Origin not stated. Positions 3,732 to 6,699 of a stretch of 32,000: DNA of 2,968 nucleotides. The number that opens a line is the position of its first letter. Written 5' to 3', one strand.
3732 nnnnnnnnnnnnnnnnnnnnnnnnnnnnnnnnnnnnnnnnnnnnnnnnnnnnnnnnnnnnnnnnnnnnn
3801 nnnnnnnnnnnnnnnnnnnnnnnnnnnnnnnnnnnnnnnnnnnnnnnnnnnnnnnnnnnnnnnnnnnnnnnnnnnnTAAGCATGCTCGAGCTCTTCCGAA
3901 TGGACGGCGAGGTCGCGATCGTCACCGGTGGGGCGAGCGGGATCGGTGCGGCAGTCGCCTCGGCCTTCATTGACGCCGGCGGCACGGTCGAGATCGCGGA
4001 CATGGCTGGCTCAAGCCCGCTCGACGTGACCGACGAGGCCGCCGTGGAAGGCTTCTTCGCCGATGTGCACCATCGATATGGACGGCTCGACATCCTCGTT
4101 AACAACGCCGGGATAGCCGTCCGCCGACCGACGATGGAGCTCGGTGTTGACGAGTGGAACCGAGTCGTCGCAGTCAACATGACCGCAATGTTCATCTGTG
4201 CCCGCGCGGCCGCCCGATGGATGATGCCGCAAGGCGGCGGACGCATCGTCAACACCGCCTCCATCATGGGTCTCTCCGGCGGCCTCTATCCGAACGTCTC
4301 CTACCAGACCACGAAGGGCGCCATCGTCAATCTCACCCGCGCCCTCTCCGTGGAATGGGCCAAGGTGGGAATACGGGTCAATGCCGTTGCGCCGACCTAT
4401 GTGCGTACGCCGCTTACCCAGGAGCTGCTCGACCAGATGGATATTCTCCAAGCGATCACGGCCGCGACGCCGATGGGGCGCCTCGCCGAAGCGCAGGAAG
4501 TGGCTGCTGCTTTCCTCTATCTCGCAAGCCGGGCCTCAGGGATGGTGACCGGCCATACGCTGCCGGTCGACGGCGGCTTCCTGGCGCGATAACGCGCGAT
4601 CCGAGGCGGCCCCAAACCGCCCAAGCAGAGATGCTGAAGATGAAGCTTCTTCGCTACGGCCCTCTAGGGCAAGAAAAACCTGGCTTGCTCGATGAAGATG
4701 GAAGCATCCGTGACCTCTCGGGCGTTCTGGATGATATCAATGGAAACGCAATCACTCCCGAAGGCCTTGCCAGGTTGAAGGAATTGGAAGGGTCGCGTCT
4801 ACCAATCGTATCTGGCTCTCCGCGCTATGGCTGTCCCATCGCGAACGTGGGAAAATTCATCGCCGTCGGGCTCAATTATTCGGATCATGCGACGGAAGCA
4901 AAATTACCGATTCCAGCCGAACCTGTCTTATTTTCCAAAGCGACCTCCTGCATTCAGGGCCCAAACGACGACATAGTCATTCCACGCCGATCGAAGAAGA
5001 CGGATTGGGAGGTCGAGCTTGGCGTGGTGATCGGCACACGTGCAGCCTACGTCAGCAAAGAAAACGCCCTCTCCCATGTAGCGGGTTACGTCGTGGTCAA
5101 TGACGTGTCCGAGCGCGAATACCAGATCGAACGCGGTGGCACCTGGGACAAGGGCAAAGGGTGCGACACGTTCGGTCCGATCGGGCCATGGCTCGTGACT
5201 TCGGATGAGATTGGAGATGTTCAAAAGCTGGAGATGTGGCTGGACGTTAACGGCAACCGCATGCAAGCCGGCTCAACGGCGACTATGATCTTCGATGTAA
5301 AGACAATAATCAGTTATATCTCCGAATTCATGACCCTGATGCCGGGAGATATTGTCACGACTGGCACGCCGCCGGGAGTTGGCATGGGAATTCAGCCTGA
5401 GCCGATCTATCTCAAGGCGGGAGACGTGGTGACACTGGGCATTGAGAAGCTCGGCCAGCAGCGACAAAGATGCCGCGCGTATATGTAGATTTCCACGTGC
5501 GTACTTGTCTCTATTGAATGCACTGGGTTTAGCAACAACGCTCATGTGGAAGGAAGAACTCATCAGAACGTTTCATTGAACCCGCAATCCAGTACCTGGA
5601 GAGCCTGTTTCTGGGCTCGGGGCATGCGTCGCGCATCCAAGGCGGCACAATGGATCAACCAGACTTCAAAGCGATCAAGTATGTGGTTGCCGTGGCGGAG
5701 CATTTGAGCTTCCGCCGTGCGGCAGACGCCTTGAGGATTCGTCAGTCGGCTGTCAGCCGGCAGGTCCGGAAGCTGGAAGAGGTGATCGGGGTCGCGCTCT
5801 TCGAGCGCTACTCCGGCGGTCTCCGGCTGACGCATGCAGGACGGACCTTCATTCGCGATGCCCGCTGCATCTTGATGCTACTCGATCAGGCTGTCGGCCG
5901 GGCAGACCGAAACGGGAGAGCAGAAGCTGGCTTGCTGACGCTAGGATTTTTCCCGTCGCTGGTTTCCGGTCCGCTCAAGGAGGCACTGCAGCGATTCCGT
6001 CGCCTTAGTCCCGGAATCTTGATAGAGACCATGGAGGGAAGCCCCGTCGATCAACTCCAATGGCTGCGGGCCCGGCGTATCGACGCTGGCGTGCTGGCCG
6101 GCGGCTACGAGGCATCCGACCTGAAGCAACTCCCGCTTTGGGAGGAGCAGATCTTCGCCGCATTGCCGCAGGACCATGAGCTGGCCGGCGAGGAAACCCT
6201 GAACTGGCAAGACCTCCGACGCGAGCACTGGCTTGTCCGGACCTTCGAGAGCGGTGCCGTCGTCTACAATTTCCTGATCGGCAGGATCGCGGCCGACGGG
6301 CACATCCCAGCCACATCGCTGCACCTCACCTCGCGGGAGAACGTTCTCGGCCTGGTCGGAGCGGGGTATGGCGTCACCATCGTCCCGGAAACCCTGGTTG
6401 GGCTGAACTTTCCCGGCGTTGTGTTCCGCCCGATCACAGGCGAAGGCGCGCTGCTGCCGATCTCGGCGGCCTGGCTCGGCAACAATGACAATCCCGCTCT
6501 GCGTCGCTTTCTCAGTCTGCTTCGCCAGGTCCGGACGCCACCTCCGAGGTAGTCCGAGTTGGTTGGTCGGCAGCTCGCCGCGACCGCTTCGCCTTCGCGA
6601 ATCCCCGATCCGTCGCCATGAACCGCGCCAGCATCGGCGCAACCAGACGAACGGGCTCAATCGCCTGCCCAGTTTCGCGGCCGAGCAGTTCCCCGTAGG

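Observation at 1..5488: Uncharacterised SDR / BKACE / DhaK-DhaL kinase / BKACE / SDR / FAH operon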

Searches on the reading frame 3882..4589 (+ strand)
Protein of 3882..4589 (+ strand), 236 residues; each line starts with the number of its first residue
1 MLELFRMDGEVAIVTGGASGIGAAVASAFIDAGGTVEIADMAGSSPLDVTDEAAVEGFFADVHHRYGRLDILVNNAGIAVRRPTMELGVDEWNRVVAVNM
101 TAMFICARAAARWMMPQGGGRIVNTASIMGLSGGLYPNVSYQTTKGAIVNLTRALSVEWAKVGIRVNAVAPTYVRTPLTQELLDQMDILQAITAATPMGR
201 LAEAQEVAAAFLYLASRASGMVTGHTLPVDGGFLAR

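Call 5: search_protein_families(library=pfam, proteins=[window:3882-4589:+])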
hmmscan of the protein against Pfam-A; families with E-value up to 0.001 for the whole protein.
window:3882-4589:+ (236 aa): 3 families
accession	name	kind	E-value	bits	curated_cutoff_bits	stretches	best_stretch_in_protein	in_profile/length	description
PF13561.12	adh_short_C2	-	2.7e-56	191.2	27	1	18-233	3-235/236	Enoyl-(Acyl carrier protein) reductase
PF00106.31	adh_short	-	2.7e-44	151.5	26.6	1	11-185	2-193/195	short chain dehydrogenase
PF08659.16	KR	-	1.4e-05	25.5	22.6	0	46-102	59-115/180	KR domain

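Call 6: search_protein_families(library=ncbifam, proteins=[window:3882-4589:+])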
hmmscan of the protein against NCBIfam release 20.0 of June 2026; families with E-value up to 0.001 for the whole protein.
window:3882-4589:+ (236 aa): 225 families (the best 25 are shown)
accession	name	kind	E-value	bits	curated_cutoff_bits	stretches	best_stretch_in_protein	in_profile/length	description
NF052558.1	MBtsdlDhBudC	equivalog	2.5e-61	207.4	270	2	47-235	57-243/250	meso-2,3-butanediol dehydrogenase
NF006070.0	PRK08213.1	subfamily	8.6e-60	202.4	279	2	47-233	68-256/259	gluconate 5-dehydrogenase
NF005559.1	PRK07231.1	subfamily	2.3e-58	197.6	215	2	47-234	59-248/249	glucose 1-dehydrogenase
NF005309.0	PRK06841.1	subfamily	2.2e-57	194.5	286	2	46-233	67-252/255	GolD/DthD family dehydrogenase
NF005067.0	PRK06484.1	equivalog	7.3e-56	189.8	713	2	47-234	62-252/524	short chain dehydrogenase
NF053701.1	CsHdxCHCADhChcB2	equivalog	2.6e-55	187.6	350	1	47-235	58-244/245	cis-4-hydroxycyclohexanecarboxylate dehydrogenase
NF004818.0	PRK06172.1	equivalog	6.5e-55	186.2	336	2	48-235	64-252/253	SDR family oxidoreductase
NF004791.0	PRK06138.1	equivalog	1.2e-54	185.3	312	1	6-235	2-251/252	SDR family oxidoreductase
NF004198.0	PRK05653.1-3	equivalog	4e-53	180.4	296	1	8-233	6-246/248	3-oxoacyl-ACP reductase FabG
NF006693.0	PRK09242.1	equivalog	4.7e-53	180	328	2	48-235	69-255/258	SDR family oxidoreductase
NF009466.0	PRK12826.1-2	subfamily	8e-53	179.4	222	1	10-233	4-244/248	3-oxoacyl-ACP reductase FabG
NF004713.0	PRK06057.1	equivalog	9.9e-53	179.2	404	1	6-233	6-249/257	3-oxoacyl-ACP reductase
TIGR01830.1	3oxo_ACP_reduc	equivalog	1.3e-52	178.9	297.75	1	12-233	1-238/239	3-oxoacyl-[acyl-carrier-protein] reductase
NF005390.0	PRK06935.1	equivalog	1.6e-52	178.4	369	2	47-236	70-258/258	2-dehydro-3-deoxy-D-gluconate 5-dehydrogenase KduD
TIGR01832.1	kduD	equivalog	6.9e-52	176.4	338.85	1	47-236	59-248/248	2-dehydro-3-deoxy-D-gluconate 5-dehydrogenase KduD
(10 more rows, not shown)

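Call 89: search_solved_structures(query=window:3882-4589:+, max_evalue=1e-25)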
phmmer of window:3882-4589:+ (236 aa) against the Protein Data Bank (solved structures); distinct sequences matched with E-value up to 1e-25: 285 (the best 60 are shown).
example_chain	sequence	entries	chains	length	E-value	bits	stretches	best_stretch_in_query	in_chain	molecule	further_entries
4ni5_A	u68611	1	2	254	1e-44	156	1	6-235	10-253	Oxidoreductase, short-chain dehydrogenase/reductase family protein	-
4nbu_A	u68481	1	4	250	4.5e-44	153.9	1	5-234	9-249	3-oxoacyl-(Acyl-carrier-protein) reductase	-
4wec_A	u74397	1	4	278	3.2e-43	151.1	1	6-233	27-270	Short chain dehydrogenase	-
5itv_A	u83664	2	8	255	9.5e-42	146.3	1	8-235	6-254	Dihydroanticapsin 7-dehydrogenase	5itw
4jro_A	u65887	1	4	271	2.7e-41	144.8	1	6-234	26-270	FabG protein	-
7djs_A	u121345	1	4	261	9.4e-41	143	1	33-234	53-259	SDR family oxidoreductase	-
5u9p_A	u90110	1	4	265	1.7e-40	142.2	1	2-234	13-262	Gluconate 5-dehydrogenase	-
3awd_A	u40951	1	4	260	2.8e-40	141.5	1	44-234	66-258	Putative polyol dehydrogenase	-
1x1e_A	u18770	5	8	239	2.8e-40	141.5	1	12-235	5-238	2-deoxy-D-gluconate 3-dehydrogenase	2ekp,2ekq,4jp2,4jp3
4nbt_A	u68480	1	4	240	4.5e-40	140.8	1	6-233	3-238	3-oxoacyl-[acyl-carrier-protein] reductase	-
4g81_D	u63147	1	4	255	2.2e-39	138.5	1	2-235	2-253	Putative hexonate dehydrogenase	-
2wdz_A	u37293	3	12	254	2.3e-39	138.5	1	39-233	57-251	SHORT-CHAIN DEHYDROGENASE/REDUCTASE | GALACTITOL DEHYDROGENASE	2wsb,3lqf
6vsp_A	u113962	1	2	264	5.7e-39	137.2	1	6-235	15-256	2,3-butanediol dehydrogenase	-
6xew_A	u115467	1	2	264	5.7e-39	137.2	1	6-235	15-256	2,3-butanediol dehydrogenase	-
3r1i_A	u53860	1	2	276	7.2e-39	136.8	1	2-234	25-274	Short-chain type dehydrogenase/reductase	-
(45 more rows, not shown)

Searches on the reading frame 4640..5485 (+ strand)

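Call 5: search_protein_families(library=pfam, proteins=[window:4640-5485:+])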
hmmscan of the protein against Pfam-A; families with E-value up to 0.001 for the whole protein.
window:4640-5485:+ (282 aa): 1 family
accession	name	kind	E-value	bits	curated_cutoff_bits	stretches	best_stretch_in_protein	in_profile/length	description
PF01557.24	FAA_hydrolase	-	1.7e-69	234.2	23.9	1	72-277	1-212/214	Fumarylacetoacetate (FAA) hydrolase C-terminal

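Call 6: search_protein_families(library=ncbifam, proteins=[window:4640-5485:+])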
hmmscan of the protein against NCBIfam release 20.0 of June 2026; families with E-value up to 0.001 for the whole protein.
window:4640-5485:+ (282 aa): 6 families
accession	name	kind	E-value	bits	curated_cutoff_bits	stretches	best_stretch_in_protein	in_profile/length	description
NF053535.1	DhyDRhmHlse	equivalog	1e-142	474.5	500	1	1-281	1-281/284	2,4-didehydro-3-deoxy-L-rhamnonate hydrolase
TIGR02303.1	HpaG-C-term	equivalog_domain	5.8e-50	170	276.4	1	65-274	38-238/245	4-hydroxyphenylacetate degradation bifunctional isomerase/decarboxylase, C-terminal subunit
NF011750.0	PRK15203.1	equivalog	6e-41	140.6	811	1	65-249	217-401/429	4-hydroxyphenylacetate degradation bifunctional isomerase/decarboxylase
NF007967.0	PRK10691.1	equivalog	4.1e-36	124.4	201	1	70-249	16-198/219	fumarylacetoacetate hydrolase family protein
TIGR02305.1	HpaG-N-term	equivalog_domain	3.4e-32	111.6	228.65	1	91-273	29-200/205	4-hydroxyphenylacetate degradation bifunctional isomerase/decarboxylase, N-terminal subunit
NF009399.0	PRK12764.1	equivalog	7.2e-32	111.1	444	1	68-249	19-198/501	fumarylacetoacetate hydrolase family protein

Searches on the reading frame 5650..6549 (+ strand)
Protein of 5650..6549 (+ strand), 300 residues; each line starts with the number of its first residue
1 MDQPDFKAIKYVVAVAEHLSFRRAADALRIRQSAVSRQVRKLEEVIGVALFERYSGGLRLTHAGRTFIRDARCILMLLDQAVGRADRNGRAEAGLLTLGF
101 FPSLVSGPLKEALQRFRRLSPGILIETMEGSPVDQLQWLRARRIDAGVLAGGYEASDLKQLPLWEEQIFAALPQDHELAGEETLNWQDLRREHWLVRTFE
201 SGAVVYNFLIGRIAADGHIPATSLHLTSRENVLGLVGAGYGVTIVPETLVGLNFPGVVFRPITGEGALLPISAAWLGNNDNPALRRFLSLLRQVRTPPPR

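Call 5: search_protein_families(library=pfam, proteins=[window:5650-6549:+])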
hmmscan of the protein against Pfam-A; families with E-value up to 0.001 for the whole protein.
window:5650-6549:+ (300 aa): 2 families
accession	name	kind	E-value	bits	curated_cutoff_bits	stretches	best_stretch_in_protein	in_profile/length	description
PF03466.25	LysR_substrate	-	2.2e-37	128.9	28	1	91-294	3-207/209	LysR substrate binding domain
PF00126.33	HTH_1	-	2.6e-21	75.7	26.6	1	7-65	2-60/60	Bacterial regulatory helix-turn-helix protein, lysR family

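Call 6: search_protein_families(library=ncbifam, proteins=[window:5650-6549:+])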
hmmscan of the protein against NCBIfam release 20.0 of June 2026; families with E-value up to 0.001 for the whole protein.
window:5650-6549:+ (300 aa): 51 families (the best 25 are shown)
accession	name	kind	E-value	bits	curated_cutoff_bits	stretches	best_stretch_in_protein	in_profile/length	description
NF045775.1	acetoin_reg_AlsR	exception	3.5e-49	167.9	430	1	7-292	4-289/290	acetoin biosynthesis transcriptional regulator AlsR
NF007439.0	PRK09986.1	equivalog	1e-46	159.7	290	1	5-292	8-295/296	LysR family transcriptional regulator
NF007385.0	PRK09906.1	equivalog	1.4e-39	136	356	1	7-293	4-289/296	DNA-binding transcriptional regulator HcaR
NF053705.1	TransRegGltCGpos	equivalog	3.4e-38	131.6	350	1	6-251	3-247/300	glutamate biosynthesis transcriptional regulator GltC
NF008361.0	PRK11151.1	equivalog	4.9e-31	108.1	329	1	7-249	4-244/305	DNA-binding transcriptional regulator OxyR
NF008416.0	PRK11242.1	equivalog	7.3e-30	104.3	277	1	7-249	4-245/300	transcriptional regulator CynR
NF047520.1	trans_act_CidR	equivalog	8.7e-30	103.9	415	1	5-250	2-245/292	cidABC operon transcriptional activator CidR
NF040710.1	benzoate_CatM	exception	1e-29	103.7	580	1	7-275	4-273/293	cis,cis-muconate-binding transcription regulator CatM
TIGR03339.1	phn_lysR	subfamily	3.7e-28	98.6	341.1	1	12-251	5-239/279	aminoethylphosphonate catabolism associated LysR family transcriptional regulator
NF052633.1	LysR_TF_PsrA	exception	2.6e-26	92.3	540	1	11-247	12-246/297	L-proline-binding transcription factor PsrA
NF040786.1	LysR_Sec_metab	equivalog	3.4e-26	91.9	250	1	5-247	2-247/298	selenium metabolism-associated LysR family transcriptional regulator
NF040709.1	benzoate_BenM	exception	1.1e-25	90.6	600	1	7-293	4-291/299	benzoate utilization transcription regulator BenM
TIGR02424.1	TF_pcaQ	equivalog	2.7e-25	88.9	303.8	1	6-191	5-192/300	pca operon transcription factor PcaQ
NF008352.0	PRK11139.1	subfamily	1.6e-24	86.6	288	1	4-194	6-191/305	transcriptional regulator GcvA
NF047354.1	trans_reg_GltC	equivalog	4.3e-21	75.7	300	1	5-180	2-179/290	glutamate biosynthesis transcriptional regulator GltC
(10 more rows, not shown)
